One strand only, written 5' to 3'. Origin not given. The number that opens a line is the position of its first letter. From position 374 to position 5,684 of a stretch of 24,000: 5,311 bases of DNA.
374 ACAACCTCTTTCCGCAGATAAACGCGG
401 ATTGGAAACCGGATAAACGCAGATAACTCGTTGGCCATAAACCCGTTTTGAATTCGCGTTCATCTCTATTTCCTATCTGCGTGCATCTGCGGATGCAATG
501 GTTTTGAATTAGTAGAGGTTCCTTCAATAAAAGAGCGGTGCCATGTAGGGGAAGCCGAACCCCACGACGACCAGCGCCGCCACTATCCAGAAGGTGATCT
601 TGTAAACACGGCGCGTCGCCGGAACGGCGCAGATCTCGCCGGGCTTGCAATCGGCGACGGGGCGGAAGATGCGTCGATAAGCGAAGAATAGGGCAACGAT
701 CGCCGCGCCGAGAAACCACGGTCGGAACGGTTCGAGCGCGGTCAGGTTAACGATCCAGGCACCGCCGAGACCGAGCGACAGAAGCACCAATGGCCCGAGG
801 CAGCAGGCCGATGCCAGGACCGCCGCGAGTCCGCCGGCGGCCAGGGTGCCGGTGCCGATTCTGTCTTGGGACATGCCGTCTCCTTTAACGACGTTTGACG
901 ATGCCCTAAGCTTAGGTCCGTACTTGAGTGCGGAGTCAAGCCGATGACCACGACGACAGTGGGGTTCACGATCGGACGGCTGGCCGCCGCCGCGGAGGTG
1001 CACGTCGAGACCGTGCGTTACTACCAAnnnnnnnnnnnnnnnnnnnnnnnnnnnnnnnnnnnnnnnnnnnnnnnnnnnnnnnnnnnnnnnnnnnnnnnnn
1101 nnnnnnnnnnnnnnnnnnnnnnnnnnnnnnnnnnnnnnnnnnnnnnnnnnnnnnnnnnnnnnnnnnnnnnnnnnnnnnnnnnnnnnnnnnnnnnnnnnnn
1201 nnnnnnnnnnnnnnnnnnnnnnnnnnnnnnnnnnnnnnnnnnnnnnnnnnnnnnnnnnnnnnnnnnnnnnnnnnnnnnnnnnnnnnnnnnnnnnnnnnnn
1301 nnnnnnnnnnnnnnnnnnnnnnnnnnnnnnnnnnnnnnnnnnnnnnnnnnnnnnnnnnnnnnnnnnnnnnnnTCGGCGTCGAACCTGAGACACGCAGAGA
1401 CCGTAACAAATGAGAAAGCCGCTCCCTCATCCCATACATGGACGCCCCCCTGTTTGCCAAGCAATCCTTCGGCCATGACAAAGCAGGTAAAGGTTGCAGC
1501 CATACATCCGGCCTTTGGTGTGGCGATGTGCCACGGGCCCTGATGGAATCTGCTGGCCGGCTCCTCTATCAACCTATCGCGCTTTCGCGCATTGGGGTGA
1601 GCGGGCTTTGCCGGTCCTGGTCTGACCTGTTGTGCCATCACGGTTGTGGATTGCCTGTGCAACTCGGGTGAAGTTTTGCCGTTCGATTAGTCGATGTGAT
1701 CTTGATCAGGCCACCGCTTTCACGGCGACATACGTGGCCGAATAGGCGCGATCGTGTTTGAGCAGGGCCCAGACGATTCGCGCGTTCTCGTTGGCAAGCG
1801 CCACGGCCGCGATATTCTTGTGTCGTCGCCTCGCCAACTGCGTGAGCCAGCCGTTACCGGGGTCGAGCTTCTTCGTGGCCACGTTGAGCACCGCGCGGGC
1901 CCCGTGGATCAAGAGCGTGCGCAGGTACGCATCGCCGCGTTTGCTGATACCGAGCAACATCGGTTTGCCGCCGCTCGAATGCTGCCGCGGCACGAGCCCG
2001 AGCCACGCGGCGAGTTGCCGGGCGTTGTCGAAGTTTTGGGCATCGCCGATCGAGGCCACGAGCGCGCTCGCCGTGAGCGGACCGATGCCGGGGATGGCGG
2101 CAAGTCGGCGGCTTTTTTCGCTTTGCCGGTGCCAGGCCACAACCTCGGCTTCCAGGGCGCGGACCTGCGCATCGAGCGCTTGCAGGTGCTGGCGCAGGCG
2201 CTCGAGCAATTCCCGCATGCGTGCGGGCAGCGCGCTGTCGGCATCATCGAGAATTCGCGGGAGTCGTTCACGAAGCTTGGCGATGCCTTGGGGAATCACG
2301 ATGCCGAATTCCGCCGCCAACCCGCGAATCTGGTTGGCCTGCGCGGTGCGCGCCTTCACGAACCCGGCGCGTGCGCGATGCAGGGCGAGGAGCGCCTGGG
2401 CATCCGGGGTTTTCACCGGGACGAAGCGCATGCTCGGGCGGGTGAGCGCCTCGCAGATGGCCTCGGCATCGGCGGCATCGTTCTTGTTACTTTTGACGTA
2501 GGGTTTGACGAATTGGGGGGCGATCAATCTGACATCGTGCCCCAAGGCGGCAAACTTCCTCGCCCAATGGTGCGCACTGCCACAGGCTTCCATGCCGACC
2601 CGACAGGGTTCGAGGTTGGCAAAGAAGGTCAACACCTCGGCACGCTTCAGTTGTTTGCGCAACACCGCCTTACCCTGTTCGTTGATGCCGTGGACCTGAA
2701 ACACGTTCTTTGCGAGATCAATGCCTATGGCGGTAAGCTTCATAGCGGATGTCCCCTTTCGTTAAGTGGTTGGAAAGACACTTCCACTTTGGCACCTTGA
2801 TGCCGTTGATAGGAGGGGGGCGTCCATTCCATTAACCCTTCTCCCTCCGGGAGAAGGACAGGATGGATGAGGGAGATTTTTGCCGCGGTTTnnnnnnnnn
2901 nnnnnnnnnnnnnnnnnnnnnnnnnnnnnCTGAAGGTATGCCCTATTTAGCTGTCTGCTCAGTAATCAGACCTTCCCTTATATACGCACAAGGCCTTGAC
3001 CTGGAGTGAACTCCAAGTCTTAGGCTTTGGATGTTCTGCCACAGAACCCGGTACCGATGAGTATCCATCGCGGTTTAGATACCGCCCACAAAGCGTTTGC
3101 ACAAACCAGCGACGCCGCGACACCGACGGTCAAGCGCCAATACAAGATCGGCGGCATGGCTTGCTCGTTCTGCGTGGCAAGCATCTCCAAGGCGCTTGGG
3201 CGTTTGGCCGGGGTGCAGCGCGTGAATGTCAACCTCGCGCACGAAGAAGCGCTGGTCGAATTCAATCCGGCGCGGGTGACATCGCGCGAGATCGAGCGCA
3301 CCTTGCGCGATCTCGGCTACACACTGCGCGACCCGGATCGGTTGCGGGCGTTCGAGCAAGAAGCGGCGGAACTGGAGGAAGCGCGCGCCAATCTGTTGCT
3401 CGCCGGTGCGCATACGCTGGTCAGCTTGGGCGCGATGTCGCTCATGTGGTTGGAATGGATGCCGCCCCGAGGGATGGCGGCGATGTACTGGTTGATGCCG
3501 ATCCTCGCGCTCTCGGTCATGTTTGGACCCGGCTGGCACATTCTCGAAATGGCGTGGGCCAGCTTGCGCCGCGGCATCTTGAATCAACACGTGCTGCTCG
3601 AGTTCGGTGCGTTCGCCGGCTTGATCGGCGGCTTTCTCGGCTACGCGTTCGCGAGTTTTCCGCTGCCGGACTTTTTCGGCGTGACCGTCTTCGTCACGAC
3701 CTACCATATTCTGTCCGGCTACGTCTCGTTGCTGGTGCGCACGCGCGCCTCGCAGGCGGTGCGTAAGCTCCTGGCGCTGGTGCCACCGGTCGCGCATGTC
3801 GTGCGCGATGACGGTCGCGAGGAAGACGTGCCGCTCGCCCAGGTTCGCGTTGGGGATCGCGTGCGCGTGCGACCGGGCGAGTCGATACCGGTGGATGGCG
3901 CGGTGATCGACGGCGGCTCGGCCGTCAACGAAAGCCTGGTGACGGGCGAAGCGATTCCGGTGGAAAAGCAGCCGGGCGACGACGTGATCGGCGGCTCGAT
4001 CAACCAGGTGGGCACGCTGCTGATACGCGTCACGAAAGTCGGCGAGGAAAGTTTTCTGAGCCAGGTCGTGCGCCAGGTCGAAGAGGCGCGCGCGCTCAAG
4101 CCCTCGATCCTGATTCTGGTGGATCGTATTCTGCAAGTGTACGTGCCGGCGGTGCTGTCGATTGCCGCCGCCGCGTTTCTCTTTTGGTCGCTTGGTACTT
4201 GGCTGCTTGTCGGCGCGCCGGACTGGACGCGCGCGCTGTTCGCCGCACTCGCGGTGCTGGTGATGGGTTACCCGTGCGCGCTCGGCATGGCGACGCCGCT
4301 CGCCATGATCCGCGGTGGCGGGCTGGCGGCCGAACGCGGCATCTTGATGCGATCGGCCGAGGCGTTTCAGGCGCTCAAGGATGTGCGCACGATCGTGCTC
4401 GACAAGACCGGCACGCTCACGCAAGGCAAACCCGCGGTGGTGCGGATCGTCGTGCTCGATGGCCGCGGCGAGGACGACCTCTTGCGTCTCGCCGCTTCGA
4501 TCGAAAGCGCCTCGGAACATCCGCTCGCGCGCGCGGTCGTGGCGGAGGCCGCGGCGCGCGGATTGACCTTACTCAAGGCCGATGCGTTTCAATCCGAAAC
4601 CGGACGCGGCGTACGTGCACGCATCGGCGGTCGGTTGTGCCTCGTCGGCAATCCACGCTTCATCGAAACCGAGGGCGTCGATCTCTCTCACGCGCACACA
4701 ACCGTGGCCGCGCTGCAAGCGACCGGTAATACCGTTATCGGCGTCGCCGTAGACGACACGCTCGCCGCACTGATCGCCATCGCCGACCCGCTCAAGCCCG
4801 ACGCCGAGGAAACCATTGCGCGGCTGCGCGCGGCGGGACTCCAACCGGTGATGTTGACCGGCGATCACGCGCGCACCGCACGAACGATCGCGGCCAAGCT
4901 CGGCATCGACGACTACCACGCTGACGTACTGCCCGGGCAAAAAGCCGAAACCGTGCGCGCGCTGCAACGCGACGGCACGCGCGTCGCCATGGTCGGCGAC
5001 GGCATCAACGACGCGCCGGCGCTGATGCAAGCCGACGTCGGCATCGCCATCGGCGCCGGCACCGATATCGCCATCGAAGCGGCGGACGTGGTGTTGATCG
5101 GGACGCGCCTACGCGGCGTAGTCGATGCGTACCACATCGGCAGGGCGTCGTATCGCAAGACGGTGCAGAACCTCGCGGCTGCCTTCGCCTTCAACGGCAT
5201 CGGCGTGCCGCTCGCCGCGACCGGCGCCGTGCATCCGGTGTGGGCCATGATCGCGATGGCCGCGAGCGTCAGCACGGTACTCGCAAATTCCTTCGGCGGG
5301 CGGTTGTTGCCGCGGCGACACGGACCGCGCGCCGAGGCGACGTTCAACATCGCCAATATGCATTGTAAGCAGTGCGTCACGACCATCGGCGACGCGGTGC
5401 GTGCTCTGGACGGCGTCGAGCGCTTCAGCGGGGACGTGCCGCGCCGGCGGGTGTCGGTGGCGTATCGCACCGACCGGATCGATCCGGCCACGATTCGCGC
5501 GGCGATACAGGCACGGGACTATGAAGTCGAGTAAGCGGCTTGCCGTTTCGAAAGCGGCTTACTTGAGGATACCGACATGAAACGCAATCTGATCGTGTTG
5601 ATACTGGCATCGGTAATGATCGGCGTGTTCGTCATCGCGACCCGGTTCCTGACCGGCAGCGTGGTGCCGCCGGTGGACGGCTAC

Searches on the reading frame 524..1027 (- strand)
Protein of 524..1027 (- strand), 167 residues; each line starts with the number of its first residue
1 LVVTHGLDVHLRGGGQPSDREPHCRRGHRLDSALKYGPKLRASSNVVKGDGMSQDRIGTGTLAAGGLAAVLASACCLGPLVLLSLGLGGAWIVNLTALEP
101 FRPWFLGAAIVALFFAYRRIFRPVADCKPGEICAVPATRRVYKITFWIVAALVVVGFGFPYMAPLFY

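Call 8: search_protein_families(library=pfam, proteins=[window:524-1027:-], max_evalue=0.01)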
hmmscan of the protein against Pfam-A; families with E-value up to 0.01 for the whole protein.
window:524-1027:- (167 aa): 1 family
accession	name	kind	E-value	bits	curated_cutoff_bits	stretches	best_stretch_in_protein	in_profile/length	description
PF02411.20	MerT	-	8.9e-47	158.4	32.9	1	52-167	1-116/116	MerT mercuric transport protein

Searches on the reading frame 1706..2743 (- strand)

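Call 8: search_protein_families(library=pfam, proteins=[window:1706-2743:-], max_evalue=0.01)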
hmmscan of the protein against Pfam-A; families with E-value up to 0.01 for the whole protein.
window:1706-2743:- (345 aa): 2 families
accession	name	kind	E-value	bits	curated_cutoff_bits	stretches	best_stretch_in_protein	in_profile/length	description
PF02371.22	Transposase_20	-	2.2e-27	95.7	21.3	1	212-288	2-78/87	Transposase IS116/IS110/IS902 family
PF01548.23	DEDD_Tnp_IS110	-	3.1e-18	66.4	29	1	6-142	1-149/155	Transposase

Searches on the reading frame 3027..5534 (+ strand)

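Call 8: search_protein_families(library=pfam, proteins=[window:3027-5534:+], max_evalue=0.01)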
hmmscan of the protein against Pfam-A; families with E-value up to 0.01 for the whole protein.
window:3027-5534:+ (835 aa): 6 families
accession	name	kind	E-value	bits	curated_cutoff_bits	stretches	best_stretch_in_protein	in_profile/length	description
PF00122.25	E1-E2_ATPase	-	5.1e-54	183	28.1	1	251-436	2-180/181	E1-E2 ATPase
PF00702.32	Hydrolase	-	4e-34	119.1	26.4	1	453-670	1-191/191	haloacid dehalogenase-like hydrolase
PF00403.32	HMA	-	1.5e-24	86.6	24.8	2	39-99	2-62/62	Heavy-metal-associated domain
PF08282.18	Hydrolase_3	-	7e-07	29.7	20.9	1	645-699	198-252/255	haloacid dehalogenase-like hydrolase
PF19803.4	DUF6286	-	6.1e-05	23.9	35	1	776-829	33-86/108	Family of unknown function (DUF6286)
PF12710.13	HAD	-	0.00019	22.4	27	1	584-666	79-188/189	haloacid dehalogenase-like hydrolase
